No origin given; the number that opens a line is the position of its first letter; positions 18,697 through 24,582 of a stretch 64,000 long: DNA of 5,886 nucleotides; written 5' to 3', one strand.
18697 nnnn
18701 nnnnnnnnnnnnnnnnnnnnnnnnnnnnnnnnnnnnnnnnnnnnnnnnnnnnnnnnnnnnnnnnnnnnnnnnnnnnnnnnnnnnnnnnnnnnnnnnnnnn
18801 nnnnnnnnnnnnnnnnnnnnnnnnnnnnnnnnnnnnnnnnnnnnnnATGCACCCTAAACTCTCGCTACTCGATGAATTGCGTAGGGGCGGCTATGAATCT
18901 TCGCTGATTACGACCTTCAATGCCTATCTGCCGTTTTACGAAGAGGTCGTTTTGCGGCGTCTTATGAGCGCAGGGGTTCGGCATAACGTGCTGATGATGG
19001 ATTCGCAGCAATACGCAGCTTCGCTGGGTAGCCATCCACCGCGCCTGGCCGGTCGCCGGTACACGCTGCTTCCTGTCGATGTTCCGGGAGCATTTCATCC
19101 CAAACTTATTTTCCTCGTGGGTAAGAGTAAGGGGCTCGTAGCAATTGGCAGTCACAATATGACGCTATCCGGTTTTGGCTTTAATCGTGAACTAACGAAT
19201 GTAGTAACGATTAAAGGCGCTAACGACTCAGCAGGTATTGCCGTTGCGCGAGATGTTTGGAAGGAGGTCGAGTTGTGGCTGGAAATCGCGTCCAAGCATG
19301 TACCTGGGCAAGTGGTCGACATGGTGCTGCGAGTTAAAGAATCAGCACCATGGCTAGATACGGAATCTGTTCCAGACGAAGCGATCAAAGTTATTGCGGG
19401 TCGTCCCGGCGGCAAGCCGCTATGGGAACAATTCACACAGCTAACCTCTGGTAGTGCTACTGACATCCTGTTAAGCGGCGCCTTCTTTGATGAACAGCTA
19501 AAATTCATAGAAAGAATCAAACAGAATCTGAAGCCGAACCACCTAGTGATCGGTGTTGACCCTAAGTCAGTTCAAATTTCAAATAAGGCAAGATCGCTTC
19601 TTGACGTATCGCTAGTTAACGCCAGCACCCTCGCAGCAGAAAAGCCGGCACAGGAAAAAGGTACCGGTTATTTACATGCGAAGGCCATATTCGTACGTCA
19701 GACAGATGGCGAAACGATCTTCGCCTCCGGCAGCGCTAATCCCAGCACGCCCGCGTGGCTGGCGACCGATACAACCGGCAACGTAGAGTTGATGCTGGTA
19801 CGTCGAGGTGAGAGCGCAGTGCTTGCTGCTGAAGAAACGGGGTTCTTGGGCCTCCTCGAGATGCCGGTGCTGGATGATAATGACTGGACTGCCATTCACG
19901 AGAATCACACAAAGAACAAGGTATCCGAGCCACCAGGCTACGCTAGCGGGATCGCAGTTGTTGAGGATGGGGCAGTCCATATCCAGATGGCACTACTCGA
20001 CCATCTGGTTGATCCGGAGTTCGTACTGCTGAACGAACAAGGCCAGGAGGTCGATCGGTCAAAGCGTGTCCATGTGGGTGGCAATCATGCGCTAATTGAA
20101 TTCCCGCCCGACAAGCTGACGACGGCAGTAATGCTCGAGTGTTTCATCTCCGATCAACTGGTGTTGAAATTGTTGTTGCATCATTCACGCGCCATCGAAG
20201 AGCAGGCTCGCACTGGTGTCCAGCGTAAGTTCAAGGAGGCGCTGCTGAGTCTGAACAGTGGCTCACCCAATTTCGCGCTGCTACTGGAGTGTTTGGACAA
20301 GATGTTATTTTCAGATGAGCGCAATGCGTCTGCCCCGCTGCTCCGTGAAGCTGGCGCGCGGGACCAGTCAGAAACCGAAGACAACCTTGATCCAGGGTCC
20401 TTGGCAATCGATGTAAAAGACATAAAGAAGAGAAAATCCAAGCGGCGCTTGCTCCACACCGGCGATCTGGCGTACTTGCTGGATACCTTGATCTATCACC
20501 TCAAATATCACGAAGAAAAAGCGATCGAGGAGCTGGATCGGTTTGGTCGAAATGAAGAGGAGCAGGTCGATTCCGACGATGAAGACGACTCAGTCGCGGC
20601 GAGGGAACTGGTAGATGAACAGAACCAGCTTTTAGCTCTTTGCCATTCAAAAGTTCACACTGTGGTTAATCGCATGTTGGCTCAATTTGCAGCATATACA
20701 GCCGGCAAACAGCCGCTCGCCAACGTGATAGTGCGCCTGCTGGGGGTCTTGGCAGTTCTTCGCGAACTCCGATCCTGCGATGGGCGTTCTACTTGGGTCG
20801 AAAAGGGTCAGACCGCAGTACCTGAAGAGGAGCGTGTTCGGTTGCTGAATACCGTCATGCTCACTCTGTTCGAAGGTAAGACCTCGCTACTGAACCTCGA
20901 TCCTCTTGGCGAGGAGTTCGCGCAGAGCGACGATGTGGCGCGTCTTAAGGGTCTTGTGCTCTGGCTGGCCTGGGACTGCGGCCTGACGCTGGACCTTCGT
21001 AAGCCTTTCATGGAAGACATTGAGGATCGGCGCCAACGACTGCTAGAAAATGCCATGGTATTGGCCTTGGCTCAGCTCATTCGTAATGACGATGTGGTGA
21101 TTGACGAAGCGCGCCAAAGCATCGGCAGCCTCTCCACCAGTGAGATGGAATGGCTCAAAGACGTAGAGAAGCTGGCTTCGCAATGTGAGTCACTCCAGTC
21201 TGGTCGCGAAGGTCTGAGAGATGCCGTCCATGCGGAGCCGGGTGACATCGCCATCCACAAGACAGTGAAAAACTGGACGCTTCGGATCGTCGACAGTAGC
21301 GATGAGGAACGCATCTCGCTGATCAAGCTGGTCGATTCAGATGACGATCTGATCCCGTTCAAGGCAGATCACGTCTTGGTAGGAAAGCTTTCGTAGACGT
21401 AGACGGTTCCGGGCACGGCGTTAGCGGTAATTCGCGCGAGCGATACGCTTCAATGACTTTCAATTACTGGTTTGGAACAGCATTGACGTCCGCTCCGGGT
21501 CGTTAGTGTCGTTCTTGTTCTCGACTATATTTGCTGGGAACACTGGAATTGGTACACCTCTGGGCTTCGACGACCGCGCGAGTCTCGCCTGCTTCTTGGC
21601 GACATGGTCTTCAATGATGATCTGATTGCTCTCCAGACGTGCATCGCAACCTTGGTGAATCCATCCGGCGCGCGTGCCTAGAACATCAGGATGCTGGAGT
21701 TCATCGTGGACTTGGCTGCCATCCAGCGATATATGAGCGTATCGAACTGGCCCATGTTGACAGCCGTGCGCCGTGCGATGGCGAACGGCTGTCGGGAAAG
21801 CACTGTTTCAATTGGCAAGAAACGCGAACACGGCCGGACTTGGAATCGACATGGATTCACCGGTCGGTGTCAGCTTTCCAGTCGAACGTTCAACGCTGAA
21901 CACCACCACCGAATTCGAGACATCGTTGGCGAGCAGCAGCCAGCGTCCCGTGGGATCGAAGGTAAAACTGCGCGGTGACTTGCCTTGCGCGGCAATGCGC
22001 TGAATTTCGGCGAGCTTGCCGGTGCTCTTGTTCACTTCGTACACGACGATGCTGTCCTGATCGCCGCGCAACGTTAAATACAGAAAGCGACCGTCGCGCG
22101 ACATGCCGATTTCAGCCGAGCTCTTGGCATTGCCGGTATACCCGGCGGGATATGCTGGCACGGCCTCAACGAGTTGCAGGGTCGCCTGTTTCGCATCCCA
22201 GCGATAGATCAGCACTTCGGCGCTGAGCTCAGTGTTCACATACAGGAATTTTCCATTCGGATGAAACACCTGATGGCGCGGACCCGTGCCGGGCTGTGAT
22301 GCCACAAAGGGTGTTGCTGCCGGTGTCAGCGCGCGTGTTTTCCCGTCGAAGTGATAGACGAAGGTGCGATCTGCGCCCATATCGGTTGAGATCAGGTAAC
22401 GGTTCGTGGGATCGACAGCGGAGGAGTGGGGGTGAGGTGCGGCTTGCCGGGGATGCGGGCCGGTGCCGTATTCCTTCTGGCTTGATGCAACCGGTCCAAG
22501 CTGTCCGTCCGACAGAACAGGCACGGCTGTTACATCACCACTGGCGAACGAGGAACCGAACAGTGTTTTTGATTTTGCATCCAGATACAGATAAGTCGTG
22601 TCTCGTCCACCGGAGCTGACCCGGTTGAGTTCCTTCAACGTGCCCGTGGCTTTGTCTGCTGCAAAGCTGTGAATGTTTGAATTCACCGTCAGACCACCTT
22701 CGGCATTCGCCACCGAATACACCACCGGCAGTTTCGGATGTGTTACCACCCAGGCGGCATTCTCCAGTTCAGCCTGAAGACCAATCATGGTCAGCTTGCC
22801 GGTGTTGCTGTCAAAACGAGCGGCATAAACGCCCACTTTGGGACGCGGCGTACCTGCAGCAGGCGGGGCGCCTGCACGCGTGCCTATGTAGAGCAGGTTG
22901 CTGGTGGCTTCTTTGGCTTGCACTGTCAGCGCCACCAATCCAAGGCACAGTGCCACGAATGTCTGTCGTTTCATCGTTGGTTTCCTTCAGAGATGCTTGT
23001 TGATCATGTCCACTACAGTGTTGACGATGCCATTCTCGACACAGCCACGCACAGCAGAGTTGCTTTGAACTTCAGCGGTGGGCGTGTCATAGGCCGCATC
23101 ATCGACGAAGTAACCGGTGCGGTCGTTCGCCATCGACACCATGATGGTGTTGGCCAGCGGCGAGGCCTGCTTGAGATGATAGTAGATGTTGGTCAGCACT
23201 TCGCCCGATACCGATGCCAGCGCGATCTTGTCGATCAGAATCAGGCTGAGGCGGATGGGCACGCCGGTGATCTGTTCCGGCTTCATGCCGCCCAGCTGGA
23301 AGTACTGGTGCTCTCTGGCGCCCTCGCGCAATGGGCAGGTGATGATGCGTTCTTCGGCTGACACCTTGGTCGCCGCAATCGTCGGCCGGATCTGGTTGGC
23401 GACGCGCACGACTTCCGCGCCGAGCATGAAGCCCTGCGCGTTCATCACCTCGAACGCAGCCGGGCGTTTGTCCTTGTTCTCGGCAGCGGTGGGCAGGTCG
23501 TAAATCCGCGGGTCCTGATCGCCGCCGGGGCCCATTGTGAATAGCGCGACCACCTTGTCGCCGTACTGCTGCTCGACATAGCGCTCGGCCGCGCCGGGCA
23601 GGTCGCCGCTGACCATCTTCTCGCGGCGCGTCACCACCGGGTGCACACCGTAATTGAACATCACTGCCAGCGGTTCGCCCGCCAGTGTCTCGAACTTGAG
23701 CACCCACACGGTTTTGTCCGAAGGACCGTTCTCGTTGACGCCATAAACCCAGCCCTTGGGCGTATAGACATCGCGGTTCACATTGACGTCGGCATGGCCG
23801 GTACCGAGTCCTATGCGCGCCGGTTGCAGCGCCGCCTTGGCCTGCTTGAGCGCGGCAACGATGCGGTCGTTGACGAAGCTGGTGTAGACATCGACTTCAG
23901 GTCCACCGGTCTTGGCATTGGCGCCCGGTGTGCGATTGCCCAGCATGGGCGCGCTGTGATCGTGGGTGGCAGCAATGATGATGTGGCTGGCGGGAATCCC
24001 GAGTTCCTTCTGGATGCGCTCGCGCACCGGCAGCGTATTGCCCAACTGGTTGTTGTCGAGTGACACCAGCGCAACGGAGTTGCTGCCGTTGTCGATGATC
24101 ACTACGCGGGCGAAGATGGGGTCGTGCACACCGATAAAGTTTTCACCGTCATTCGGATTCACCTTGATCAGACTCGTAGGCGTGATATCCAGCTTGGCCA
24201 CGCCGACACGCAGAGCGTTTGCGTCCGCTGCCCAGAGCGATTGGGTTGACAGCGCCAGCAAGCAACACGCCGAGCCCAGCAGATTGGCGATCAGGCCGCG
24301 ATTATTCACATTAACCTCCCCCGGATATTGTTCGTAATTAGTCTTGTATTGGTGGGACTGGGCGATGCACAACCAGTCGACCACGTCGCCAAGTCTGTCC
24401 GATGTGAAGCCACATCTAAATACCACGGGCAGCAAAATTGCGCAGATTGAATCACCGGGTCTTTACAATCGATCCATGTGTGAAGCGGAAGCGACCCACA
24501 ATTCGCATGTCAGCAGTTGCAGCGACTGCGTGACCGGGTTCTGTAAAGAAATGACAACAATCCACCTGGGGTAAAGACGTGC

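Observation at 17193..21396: Translationally coupled two-gene cassette (unknown 554-aa protein + 849-aa degenerate-HKD PLD-fold protein): candidate undescribed defence / anti-MGE system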

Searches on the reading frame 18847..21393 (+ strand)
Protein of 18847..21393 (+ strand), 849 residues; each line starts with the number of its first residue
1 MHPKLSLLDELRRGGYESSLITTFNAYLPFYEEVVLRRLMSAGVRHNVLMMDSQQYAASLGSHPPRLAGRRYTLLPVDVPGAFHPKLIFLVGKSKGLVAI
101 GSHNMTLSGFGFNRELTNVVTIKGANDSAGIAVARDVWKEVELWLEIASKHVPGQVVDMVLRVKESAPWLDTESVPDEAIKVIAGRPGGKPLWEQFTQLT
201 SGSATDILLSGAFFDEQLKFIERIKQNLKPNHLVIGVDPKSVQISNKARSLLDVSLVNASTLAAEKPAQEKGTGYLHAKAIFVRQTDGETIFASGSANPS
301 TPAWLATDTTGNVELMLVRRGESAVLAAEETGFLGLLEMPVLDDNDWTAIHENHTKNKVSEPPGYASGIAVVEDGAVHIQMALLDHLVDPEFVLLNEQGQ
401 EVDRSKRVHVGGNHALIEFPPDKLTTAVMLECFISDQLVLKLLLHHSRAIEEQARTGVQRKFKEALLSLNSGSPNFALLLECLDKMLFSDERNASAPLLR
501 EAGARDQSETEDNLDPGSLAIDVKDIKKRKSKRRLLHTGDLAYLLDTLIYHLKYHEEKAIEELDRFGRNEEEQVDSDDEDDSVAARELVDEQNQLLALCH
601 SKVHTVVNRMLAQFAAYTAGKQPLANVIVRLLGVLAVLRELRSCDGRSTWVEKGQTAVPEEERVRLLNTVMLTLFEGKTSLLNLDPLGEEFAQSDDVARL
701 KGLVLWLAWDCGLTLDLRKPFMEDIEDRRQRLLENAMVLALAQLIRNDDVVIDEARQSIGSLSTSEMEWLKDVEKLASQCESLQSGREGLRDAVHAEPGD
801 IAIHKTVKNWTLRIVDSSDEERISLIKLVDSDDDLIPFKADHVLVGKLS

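Call 7: search_protein_families(library=pfam, proteins=[window:18847-21393:+], max_evalue=1)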
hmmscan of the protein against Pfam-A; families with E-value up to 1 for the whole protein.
window:18847-21393:+ (849 aa): 2 families
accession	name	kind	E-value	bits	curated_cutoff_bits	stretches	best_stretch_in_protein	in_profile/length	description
PF13091.12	PLDc_2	-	3.8e-06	27.2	27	2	79-121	77-116/132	PLD-like domain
PF14589.11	NrfD_2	-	0.15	12.2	27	0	131-175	140-188/281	Polysulfide reductase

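Call 8: search_protein_families(library=padloc, proteins=[window:18847-21393:+], max_evalue=1)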
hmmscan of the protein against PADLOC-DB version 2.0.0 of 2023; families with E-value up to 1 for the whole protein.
window:18847-21393:+ (849 aa): 5 families
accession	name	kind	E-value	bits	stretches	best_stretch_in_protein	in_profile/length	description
PDLC04553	PDC-M27B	-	1.1e-12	45.5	2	82-126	107-152/635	-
PDLC03829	ZacB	-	1.3e-12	45.4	2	215-326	238-341/586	-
PDLC02707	PbeA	-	0.00034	17.3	1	269-319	130-175/672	PbeA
PDLC02614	DrmC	-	0.0018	16.1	1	80-121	98-136/153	DrmC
PDLC02704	PbeA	-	0.047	10.2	1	243-305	102-163/682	PbeA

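Call 9: search_protein_families(library=ncbifam, proteins=[window:18847-21393:+], max_evalue=1)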
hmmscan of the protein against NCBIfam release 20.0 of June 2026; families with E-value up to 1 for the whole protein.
window:18847-21393:+ (849 aa): 0 families

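Call 15: find_homologous_proteins(query=window:18847-21393:+)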
Query window:18847-21393:+ (849 aa): 804 proteins with E <= 0.001 among 8000 candidates; the best 120 are listed.
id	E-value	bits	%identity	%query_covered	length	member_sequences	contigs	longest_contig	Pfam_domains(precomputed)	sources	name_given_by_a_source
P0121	0.0e+0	1891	100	100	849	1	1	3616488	PF13091.13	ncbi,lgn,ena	-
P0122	0.0e+0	1141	61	98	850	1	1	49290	PF13091.13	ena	-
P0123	0.0e+0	1117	59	100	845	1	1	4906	PF13091.13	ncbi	-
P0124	0.0e+0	1108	60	100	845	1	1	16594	PF13091.13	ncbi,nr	ncbi:hypothetical protein N8198_05835 [Gammaproteobacteria bacterium]|nr:hypothetical protein [Gamma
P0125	0.0e+0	1099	58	100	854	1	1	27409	PF13091.13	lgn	-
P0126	0.0e+0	1067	57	100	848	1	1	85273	PF13091.13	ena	-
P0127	0.0e+0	1064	57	100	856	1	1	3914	PF13091.13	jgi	jgi:hypothetical protein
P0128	0.0e+0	1054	56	100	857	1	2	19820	PF13091.13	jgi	jgi:hypothetical protein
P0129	0.0e+0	1052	56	100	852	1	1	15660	PF13091.13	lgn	-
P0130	0.0e+0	1047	55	100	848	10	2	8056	PF13091.13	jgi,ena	jgi:hypothetical protein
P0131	0.0e+0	1046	57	100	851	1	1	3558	PF13091.13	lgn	-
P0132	0.0e+0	1039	56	100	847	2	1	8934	-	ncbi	-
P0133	0.0e+0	1037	56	100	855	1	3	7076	-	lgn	-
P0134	0.0e+0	1031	56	98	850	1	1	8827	PF13091.13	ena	-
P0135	0.0e+0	1017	54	100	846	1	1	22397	PF13091.13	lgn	-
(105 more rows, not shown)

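Call 32: predict_structure(alignment_id=A2)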
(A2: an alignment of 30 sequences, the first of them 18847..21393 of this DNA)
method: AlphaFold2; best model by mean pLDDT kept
length: 849 residues; sequences in the alignment: 30
mean_pLDDT: 79.6   pTM: 0.61
mean pLDDT of the five models: 79.6, 78.2, 77.7, 76.2, 75.7
residues with pLDDT >= 90: 295; 70-90: 391; 50-70: 80; < 50: 83
segments of 3 or more residues with pLDDT < 50: 1-4, 106-115, 267-274, 491-531, 550-563, 565-567
pLDDT, mean of each block of 10 residues (from residue 1): 55 84 79 80 84 89 85 91 90 89 56 54 87 94 88 89 89 87 92 94 90 90 92 91 88 90 55 60 93 92 88 93 89 87 92 68 84 86 84 91 88 83 87 92 89 64 74 76 74 30 24 29 28 51 60 35 51 54 66 85 91 89 85 90 80 85 94 87 80 82 93 87 88 93 84 87 75 90 81 89 85 90 90 86 87
secondary structure, 60 per line:
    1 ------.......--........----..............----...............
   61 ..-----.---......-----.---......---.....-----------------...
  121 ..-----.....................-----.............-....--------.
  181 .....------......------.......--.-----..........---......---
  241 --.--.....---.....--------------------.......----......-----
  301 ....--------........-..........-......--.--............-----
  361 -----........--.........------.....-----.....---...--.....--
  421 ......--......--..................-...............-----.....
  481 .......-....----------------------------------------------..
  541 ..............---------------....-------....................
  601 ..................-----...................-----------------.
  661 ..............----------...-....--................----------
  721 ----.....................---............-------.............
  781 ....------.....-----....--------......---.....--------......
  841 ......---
elements in order (helices of 4 or more, strands of 3 or more residues): H7-13 E16-23 H28-41 E46-52 H53-62 E72-77 E87-92 E96-100 E118-122 H128-148 H154-166 H168-171 E180-185 H192-197 E204-210 H219-228 E232-237 H246-250 E254-258 E279-285 E290-295 H301-304 E313-320 H322-331 H333-338 H344-355 E366-373 E376-380 H381-384 E391-395 E401-405 E409-411 E414-418 H421-426 E429-434 E437-446 H447-454 H456-470 H476-487 H489-492 H539-554 H570-573 H581-618 H624-642 H660-674 H689-692 H695-710 H725-745 H749-760 H768-784 E801-804 E813-818 E822-826 E835-839 E843-846

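Call 34: search_solved_structures(query=A2, max_evalue=1, show_alignments=2)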
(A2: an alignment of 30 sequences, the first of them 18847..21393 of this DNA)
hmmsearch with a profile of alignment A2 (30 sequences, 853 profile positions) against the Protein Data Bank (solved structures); distinct sequences matched with E-value up to 1: 2.
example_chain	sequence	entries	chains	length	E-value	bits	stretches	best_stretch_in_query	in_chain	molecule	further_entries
2jaq_A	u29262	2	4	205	0.43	11.8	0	546-585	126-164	DEOXYGUANOSINE KINASE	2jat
2jas_A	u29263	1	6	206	0.44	11.8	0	546-585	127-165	DEOXYGUANOSINE KINASE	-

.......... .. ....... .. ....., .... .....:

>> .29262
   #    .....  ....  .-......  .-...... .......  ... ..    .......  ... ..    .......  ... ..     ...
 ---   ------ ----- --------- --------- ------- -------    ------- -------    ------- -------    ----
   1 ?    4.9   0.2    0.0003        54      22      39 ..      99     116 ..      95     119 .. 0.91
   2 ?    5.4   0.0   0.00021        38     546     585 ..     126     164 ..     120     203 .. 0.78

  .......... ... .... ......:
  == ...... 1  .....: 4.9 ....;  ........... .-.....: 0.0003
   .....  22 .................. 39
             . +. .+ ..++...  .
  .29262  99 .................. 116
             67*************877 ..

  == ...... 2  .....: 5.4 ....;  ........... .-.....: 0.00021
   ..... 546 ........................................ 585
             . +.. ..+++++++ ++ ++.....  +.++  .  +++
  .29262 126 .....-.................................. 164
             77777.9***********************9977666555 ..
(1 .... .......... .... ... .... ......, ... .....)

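Call 40: fold_search(model_id=the predicted structure, library=pdb)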
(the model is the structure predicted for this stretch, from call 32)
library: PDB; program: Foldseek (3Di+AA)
matches with E <= 10: 473; with E <= 0.001: 3
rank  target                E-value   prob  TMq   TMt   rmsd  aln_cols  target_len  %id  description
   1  6ohr_E                1.3e-06  1.00  0.22  0.31   8.8       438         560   12  Structure of compound 5 bound human Phospholipase D1 catalytic domain (released 2020-02-19)
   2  9urj_A                5.2e-06  1.00  0.20  0.26   9.8       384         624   11  binary complex of polyP-bound polyphosphate kinase 1 (PPK1) (released 2026-03-04)
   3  1xdo_A                1.9e-05  1.00  0.24  0.29   9.8       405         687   10  Crystal Structure of Escherichia coli Polyphosphate Kinase (released 2005-06-21)
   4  4rct_A                1.2e-03  1.00  0.13  0.29  15.5       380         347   10  Crystal structure of R-protein of NgoAVII restriction endonuclease (released 2014-12-24)
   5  6ehi_D                7.3e-03  1.00  0.14  0.56   5.5       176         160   15  NucT from Helicobacter pylori (released 2018-01-17)
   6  6ehi_A                1.7e-02  0.99  0.13  0.50   5.9       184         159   16  NucT from Helicobacter pylori (released 2018-01-17)
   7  5bpi_C                3.8e-02  0.77  0.11  0.30  18.7       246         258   10  Structure of TrmBL2, an archaeal chromatin protein, shows a novel mode of DNA binding. (released 2015-09-02)
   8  4urj_A                4.4e-02  0.99  0.14  0.57   5.9       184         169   13  Crystal structure of human BJ-TSA-9 (released 2014-10-01)
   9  5bqt_A                4.6e-02  0.63  0.11  0.28  24.9       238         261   13  Structure of TrmBL2, an archaeal chromatin protein, shows a novel mode of DNA binding. (released 2015-09-02)
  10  2gtq                  4.8e-02  0.14  0.11  0.11  24.9       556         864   11  Crystal structure of aminopeptidase N from human pathogen Neisseria meningitidis (released 2006-05-30)
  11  4ggj                  5.3e-02  0.92  0.12  0.46   7.1       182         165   15  Crystal structure of Zucchini from mouse (mZuc / PLD6 / MitoPLD) (released 2012-10-10)
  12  5box_A                5.3e-02  0.69  0.11  0.29  24.4       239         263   14  Structure of TrmBL2, an archaeal chromatin protein, shows a novel mode of DNA binding. (released 2015-09-02)
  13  5qhm                  6.5e-02  0.98  0.14  0.56   5.5       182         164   10  PanDDA analysis group deposition of models with modelled events (e.g. bound ligands) -- Crystal Structure of human FAM83 (released 2018-12-19)
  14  4urj_D                8.8e-02  0.94  0.13  0.50   6.8       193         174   12  Crystal structure of human BJ-TSA-9 (released 2014-10-01)
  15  7ue2_A                9.2e-02  0.54  0.14  0.29  15.4       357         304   12  Crystal structure of designed helical repeat protein RPB_PLP3_R6 bound to PLPx6 peptide (released 2023-03-29)
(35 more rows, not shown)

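Call 70: search_protein_families(library=padloc, alignment_id=A2, max_evalue=0.001)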
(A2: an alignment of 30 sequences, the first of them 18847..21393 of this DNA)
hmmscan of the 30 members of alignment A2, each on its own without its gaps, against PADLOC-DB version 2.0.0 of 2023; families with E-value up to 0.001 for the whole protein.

A. member 1, window:18847-21393:+ (849 aa): 3 families
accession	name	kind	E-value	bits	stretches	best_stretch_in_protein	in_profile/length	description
PDLC04553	PDC-M27B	-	1.1e-12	45.5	2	82-126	107-152/635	-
PDLC03829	ZacB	-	1.3e-12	45.4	1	215-326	238-341/586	-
PDLC02707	PbeA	-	0.00034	17.3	0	269-319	130-175/672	PbeA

B. families by the number of members that match (of 30 scanned): 6 families
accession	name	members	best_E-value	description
PDLC03829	ZacB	30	4.6e-17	-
PDLC04553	PDC-M27B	30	1.1e-12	-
PDLC02614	DrmC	13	2.1e-09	DrmC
PDLC02707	PbeA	13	2.1e-05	PbeA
PDLC02901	DpdK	3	7.6e-05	DpdK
PDLC02588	DrmC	1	0.00098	DrmC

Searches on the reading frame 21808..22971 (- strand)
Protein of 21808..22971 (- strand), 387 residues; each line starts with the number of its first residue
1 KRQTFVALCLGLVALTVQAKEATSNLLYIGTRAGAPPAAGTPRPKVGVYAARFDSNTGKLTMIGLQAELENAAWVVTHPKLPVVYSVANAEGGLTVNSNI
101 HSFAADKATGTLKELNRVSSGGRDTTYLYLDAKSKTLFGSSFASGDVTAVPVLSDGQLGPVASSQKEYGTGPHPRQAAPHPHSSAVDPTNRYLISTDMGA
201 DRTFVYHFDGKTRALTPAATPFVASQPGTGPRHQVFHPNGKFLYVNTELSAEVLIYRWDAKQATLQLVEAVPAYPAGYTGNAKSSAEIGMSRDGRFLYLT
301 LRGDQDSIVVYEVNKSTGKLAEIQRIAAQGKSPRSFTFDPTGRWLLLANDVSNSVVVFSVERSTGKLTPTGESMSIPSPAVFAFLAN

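Call 10: search_protein_families(library=pfam, proteins=[window:21808-22971:-], max_evalue=0.001)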
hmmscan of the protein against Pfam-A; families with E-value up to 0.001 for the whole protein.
window:21808-22971:- (387 aa): 1 family
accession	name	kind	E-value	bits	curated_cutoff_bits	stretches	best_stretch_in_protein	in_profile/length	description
PF10282.15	Lactonase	-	3.9e-93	312.8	21.7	1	43-383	10-343/344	Lactonase, 7-bladed beta-propeller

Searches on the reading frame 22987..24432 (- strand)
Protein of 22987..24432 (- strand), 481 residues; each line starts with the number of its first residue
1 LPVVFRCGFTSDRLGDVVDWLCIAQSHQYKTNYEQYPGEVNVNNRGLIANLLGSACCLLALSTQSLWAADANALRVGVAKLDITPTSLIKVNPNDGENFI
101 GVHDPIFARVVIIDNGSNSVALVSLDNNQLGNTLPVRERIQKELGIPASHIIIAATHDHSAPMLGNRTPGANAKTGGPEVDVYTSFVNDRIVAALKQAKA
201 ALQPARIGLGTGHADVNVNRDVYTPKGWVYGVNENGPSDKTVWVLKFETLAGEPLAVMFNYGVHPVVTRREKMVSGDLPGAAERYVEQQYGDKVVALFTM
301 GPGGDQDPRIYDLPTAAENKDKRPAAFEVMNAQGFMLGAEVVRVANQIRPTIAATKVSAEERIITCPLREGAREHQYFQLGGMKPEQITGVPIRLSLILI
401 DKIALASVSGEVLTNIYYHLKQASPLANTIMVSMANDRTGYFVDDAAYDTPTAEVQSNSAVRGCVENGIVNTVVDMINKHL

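Call 10: search_protein_families(library=pfam, proteins=[window:22987-24432:-], max_evalue=0.001)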
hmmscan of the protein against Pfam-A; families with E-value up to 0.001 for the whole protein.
window:22987-24432:- (481 aa): 1 family
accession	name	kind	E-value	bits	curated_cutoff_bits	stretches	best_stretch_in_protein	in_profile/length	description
PF04734.18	Ceramidase_alk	-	3.7e-15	56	32.1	1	94-310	24-258/509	Neutral/alkaline non-lysosomal ceramidase, N-terminal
